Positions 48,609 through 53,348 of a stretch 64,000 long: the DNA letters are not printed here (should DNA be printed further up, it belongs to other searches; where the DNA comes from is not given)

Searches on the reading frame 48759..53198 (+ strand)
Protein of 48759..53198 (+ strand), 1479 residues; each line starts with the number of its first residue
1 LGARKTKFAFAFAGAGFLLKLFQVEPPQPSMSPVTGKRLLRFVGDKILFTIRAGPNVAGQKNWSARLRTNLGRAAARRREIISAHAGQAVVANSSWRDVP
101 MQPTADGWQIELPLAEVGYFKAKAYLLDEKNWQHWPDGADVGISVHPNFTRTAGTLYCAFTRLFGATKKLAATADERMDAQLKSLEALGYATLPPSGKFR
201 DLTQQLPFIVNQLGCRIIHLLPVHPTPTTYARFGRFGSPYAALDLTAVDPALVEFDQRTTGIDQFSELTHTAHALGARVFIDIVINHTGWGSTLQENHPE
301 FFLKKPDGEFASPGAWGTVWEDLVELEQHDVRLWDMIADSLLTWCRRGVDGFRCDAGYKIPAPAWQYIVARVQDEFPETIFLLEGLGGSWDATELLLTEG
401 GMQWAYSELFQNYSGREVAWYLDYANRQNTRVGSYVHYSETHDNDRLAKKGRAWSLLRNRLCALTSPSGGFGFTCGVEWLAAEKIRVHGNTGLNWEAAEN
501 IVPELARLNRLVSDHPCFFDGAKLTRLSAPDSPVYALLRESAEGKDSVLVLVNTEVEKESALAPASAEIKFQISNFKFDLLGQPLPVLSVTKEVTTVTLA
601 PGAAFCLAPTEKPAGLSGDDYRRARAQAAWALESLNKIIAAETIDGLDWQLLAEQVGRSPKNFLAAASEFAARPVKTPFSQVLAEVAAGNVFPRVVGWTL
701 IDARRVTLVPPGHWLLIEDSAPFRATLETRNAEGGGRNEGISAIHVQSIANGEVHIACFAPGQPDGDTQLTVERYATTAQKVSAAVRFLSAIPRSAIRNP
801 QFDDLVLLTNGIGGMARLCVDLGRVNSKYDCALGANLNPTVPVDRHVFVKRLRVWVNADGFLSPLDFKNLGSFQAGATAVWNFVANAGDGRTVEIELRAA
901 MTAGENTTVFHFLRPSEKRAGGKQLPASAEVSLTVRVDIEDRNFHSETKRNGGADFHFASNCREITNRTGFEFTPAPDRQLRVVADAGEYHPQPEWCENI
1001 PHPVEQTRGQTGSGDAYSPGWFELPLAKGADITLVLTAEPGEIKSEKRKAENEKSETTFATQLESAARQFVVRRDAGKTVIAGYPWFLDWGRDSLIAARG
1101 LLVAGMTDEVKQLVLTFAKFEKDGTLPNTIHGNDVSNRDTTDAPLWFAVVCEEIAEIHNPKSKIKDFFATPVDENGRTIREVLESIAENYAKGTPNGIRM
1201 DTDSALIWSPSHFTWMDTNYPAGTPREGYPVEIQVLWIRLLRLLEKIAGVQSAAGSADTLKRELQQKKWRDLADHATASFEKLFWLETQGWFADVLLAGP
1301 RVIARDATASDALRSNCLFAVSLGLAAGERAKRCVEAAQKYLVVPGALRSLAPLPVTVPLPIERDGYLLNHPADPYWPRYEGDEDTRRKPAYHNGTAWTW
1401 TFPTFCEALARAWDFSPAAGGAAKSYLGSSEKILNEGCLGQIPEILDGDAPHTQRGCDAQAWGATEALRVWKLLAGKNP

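Call 9: search_protein_families(library=pfam, proteins=[window:48759-53198:+], max_evalue=0.01)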
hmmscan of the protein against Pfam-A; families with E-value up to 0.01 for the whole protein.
window:48759-53198:+ (1479 aa): 5 families
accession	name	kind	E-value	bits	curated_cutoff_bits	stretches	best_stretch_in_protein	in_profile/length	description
PF06202.20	GDE_C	-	6.2e-67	226.5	21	1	1066-1468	2-366/367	Amylo-alpha-1,6-glucosidase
PF12439.13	GDE_N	-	1.7e-27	96.8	27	1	806-1032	3-218/219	Glycogen debranching enzyme N terminal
PF00128.31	Alpha-amylase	-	1.8e-08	34.5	22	1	197-360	16-193/446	Alpha amylase, catalytic domain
PF14701.12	hDGE_amylase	-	0.00027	20.6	27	1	223-300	39-115/439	Glycogen debranching enzyme, glucanotransferase domain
PF01204.24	Trehalase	-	0.0048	16.3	21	0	1245-1350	318-410/512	Trehalase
